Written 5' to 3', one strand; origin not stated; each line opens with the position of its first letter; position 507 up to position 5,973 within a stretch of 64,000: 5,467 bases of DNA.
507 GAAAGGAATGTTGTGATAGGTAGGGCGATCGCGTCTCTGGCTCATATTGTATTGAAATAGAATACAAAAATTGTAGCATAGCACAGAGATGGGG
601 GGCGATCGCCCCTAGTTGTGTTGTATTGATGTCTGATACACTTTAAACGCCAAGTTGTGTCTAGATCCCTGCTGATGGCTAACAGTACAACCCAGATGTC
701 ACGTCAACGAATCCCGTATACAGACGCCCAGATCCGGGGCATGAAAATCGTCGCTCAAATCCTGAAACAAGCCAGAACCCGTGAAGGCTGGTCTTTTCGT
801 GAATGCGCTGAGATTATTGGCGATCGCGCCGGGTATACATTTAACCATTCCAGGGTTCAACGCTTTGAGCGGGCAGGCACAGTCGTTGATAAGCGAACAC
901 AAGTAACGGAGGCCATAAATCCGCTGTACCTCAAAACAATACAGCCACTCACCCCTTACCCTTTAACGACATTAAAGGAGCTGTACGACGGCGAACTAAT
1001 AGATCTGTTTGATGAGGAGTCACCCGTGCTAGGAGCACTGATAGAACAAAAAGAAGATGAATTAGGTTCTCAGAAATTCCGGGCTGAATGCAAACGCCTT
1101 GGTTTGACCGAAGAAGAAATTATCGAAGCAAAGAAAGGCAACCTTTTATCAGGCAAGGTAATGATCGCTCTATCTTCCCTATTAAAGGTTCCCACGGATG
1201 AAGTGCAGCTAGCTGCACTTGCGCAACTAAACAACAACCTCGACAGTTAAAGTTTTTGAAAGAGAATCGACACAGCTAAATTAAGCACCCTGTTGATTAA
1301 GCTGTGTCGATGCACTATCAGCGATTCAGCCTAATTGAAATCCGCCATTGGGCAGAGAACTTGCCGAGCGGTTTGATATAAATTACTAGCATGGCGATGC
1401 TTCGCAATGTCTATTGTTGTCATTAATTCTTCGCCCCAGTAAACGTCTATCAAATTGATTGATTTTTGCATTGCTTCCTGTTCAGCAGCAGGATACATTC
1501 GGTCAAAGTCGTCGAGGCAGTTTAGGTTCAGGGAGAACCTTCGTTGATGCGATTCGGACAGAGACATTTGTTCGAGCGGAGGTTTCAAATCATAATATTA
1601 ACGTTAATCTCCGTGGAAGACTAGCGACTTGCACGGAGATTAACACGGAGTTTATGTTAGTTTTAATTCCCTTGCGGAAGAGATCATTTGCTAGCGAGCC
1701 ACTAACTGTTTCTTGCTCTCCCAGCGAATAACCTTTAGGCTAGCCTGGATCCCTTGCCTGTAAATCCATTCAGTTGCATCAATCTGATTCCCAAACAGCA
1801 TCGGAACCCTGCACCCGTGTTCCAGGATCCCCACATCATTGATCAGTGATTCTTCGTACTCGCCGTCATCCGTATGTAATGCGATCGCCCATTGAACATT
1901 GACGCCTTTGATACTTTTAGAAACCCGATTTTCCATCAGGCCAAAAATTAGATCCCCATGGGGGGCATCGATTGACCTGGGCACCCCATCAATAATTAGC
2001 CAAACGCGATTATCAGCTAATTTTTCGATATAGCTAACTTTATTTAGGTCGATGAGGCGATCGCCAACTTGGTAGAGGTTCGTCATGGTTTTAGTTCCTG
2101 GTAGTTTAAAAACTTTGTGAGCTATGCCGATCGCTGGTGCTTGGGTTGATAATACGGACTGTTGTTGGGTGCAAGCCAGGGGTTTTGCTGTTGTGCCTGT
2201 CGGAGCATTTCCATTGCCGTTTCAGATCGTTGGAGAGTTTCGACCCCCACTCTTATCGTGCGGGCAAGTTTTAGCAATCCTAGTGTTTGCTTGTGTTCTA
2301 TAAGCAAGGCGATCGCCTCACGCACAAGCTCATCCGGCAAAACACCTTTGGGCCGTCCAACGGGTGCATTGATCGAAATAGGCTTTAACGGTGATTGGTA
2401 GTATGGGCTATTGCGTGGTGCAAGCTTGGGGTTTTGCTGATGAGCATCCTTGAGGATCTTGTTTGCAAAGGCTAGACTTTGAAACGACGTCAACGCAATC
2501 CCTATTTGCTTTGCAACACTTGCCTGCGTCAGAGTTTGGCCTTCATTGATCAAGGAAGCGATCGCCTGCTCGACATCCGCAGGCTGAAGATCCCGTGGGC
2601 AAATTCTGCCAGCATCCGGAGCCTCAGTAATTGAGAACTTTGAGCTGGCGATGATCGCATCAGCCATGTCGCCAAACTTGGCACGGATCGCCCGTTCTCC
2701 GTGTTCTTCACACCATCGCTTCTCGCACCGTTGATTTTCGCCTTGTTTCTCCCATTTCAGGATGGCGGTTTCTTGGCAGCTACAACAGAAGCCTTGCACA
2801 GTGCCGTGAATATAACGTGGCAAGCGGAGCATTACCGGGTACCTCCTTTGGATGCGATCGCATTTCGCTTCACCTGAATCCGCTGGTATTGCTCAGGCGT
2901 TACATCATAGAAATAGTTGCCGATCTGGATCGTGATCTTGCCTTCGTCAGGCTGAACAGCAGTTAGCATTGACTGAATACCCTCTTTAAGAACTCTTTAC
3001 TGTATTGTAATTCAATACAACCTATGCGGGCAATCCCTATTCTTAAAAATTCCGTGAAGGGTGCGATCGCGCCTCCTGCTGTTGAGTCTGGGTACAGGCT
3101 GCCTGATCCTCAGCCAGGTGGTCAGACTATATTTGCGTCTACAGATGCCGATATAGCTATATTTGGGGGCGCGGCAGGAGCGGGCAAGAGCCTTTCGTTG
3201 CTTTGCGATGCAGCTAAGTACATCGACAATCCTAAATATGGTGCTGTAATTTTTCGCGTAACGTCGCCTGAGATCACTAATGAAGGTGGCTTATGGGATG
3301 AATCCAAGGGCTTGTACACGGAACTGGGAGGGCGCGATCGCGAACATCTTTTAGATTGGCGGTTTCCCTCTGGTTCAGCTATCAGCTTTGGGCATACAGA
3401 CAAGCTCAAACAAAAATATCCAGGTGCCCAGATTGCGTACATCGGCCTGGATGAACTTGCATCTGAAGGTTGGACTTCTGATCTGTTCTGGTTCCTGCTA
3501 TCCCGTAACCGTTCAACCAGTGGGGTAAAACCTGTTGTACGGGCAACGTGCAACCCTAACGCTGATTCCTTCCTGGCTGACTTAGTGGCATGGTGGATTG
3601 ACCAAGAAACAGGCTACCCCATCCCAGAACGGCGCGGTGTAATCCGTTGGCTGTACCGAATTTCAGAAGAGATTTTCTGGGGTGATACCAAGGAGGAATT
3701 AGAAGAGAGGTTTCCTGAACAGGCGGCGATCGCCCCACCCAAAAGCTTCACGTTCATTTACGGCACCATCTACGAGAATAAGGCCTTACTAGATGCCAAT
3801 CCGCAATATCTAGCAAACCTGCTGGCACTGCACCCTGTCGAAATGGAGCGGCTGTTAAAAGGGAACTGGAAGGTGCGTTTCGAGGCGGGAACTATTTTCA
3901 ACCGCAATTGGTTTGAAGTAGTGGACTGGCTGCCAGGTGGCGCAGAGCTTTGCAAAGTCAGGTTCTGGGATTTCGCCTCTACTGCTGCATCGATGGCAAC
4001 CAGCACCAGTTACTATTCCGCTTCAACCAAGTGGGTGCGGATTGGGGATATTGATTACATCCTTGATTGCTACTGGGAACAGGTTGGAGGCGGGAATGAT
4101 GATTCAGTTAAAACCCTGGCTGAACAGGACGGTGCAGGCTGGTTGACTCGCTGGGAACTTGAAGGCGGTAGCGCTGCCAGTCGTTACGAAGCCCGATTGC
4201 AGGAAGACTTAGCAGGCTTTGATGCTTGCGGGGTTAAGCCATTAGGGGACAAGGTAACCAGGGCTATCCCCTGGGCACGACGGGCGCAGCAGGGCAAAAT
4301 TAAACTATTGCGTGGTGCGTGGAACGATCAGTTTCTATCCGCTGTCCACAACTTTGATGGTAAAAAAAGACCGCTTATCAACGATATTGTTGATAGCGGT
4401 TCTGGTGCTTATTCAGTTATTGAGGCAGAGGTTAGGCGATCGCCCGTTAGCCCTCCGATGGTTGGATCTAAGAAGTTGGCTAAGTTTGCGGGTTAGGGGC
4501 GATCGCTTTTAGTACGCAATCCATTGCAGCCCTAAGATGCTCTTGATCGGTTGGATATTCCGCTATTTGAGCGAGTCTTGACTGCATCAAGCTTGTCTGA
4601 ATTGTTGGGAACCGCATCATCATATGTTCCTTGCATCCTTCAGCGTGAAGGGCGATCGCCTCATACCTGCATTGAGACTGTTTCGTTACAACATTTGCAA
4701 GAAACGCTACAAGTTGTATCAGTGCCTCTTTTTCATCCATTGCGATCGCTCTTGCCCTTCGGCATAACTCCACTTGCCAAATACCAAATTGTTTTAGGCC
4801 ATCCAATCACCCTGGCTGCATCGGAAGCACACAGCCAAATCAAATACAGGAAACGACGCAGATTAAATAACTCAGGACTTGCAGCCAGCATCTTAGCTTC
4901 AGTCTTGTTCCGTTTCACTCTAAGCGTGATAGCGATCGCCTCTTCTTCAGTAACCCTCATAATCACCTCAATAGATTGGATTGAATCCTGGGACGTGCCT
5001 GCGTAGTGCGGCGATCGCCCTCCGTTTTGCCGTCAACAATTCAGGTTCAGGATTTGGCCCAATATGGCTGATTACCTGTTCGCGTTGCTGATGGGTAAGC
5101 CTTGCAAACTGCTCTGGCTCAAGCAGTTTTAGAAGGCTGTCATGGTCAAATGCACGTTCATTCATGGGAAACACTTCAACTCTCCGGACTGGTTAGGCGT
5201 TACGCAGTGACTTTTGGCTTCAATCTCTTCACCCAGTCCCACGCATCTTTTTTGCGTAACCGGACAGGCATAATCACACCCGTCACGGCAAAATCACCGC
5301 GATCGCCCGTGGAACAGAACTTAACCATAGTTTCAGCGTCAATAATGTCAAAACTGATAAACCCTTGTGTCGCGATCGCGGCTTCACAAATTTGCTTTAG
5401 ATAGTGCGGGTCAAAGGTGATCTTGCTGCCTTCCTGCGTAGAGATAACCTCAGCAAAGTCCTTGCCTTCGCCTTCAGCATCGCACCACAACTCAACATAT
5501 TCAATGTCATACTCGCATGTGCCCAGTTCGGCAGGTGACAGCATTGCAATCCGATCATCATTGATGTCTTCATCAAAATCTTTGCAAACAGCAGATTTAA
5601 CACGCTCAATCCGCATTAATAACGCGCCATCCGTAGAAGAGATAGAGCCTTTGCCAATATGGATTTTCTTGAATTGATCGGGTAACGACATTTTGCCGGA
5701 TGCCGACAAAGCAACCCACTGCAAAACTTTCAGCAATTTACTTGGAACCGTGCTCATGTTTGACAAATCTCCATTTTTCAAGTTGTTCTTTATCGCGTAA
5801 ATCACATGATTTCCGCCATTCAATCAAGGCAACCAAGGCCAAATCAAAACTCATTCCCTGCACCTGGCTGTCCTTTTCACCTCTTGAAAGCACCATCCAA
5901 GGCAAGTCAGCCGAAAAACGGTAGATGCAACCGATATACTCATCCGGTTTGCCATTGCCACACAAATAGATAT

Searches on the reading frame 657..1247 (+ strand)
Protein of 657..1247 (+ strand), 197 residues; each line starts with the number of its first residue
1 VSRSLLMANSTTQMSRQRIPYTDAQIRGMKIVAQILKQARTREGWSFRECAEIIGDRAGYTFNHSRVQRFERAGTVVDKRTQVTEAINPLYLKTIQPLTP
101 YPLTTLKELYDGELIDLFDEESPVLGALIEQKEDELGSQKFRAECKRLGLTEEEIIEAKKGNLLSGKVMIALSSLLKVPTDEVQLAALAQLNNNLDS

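Call 53: search_protein_families(library=pfam, proteins=[window:657-1247:+], max_evalue=0.01)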
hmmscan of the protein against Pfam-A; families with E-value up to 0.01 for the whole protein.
window:657-1247:+ (197 aa): 1 family
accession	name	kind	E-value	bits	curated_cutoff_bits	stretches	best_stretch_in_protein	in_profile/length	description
PF13560.12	HTH_31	-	0.0012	19.6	27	1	34-84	4-48/64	Helix-turn-helix domain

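Call 85: search_protein_families(library=padloc, proteins=[window:657-1247:+], max_evalue=0.001)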
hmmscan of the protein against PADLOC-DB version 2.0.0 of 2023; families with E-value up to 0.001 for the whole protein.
window:657-1247:+ (197 aa): 0 families

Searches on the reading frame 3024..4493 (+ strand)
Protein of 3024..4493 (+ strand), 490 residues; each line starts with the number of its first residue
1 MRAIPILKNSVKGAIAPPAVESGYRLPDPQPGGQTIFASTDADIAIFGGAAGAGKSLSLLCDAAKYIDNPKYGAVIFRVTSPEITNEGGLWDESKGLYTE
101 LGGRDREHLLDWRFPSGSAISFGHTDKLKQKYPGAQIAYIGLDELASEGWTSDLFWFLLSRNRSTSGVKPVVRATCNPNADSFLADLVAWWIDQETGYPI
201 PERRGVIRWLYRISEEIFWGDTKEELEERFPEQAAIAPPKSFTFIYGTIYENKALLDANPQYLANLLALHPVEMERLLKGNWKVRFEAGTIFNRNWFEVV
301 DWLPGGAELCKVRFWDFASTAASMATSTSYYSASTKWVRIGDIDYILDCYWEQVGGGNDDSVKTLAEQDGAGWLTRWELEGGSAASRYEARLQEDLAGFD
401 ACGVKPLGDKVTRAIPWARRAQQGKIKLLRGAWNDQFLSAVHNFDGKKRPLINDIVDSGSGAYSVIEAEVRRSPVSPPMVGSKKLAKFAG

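Call 9: search_protein_families(library=pfam, proteins=[window:3024-4493:+], max_evalue=0.001)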
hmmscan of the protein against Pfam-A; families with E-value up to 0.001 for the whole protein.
window:3024-4493:+ (490 aa): 1 family
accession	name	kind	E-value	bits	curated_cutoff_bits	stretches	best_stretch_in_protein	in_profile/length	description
PF03237.21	Terminase_6N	-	3.6e-21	76.3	22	1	46-298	1-214/215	Terminase large subunit, T4likevirus-type, N-terminal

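Call 18: search_dna_similar(query=window:3024-4493:+, collection=phages, mode=protein, max_rows=15)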
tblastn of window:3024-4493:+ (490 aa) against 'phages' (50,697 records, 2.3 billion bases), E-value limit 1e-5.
Records with a match: 1405; places in all: 1412; records where one place covers at least 80% of the query: 935.
Best place of each record, by identity: <60% 1405.
By first word of the organism name: Escherichia 340; Pseudomonas 274; Vibrio 143; Rheinheimera 115; Salmonella 97; Acinetobacter 91; Klebsiella 40; Erwinia 35; Shigella 24; Campylobacter 24; and 49 more.
By host as written in the record: - 202; Rheinheimera sp. BAL341 115; Escherichia coli 99; Pseudomonas aeruginosa 89; Escherichia coli K-12 MG1655 50; Pseudomonas aeruginosa PAO1 36; Acinetobacter baumannii 36; Campylobacter jejuni 22; and 341 more.
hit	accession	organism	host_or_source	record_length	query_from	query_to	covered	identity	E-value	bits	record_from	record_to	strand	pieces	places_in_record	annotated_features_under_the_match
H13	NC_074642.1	Methanoculleus virus L4768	Methanoculleus bourgensis E02.3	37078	29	466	89%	43.9%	2e-87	299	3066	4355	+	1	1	terminase large subunit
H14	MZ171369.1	Methanoculleus virus Blf4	Methanoculleus bourgensis E02.3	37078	29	466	89%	43.9%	2e-87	299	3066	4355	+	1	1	terminase large subunit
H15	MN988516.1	Rhizobium phage RHph_N28_2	Rhizobium etli N731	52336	29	466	89%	42.1%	2e-83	287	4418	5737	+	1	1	terminase large subunit protein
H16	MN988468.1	Rhizobium phage RHph_TM3_3_3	Rhizobium phaseoli T3_3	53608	29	466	89%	41.6%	1e-82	285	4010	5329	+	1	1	terminase large subunit protein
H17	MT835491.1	Bacteriophage sp.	human fecal samples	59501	22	481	94%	38.2%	4e-73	257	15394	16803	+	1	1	record has no annotation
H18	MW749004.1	Hafnia phage vB_HpaM_Zyzzx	Hafnia paralvei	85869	29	480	92%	34.3%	3e-49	187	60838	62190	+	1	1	putative terminase large subunit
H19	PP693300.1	Yersinia phage vB_YenM_P778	Yersinia enterocolitica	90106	29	482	93%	34.0%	3e-51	193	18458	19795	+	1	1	terminase large subunit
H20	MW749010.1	Hafnia phage vB_HpaM_SarahDanielle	Hafnia paralvei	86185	29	474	91%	34.3%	6e-49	186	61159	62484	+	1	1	putative terminase large subunit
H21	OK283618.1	Listeria phage LPML1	Listeria monocytogenes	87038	29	480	89%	34.6%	4e-28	195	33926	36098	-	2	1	hypothetical protein (x3)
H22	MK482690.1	Escherichia phage vB_EcoM_LMP34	Escherichia coli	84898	29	482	93%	33.2%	3e-46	179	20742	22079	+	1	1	terminase large subunit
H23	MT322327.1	Escherichia phage SSBS18_WS_10_728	Escherichia coli MTCC728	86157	29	482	93%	33.2%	3e-46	179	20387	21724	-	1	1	record has no annotation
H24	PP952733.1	Escherichia phage vB_EcoM_H12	Escherichia coli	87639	29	482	93%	33.2%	3e-46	179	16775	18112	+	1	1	terminase large subunit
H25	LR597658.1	Escherichia phage VpaE1_ev108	-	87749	29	482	93%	33.2%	3e-46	179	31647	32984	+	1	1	Phage terminase, large subunit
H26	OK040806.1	Escherichia phage CL1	Escherichia coli C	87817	29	482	93%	33.2%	3e-46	179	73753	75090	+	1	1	phage terminase large subunit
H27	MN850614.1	Escherichia phage adrianh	Escherichia coli K-12 MG1655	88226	29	482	93%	33.2%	3e-46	179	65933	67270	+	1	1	terminase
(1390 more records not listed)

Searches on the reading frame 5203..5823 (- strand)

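Call 53: search_protein_families(library=pfam, proteins=[window:5203-5823:-], max_evalue=0.01)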
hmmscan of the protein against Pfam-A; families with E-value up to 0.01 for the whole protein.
window:5203-5823:- (207 aa): 0 families

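Call 78: search_protein_families(library=phrogs, proteins=[window:5203-5823:-], max_evalue=0.001)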
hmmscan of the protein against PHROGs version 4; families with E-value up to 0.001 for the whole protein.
window:5203-5823:- (207 aa): 3 families
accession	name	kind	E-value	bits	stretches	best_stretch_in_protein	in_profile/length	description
phrog_6615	-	DNA, RNA and nucleotide metabolism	6.5e-05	23.7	1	80-189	116-213/214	DNA polymerase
phrog_3007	-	DNA, RNA and nucleotide metabolism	0.00016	22.5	0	122-191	112-188/190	RusA-like Holliday junction resolvase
phrog_947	-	DNA, RNA and nucleotide metabolism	0.00019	21.5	0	123-190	301-366/368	DNA polymerase processivity factor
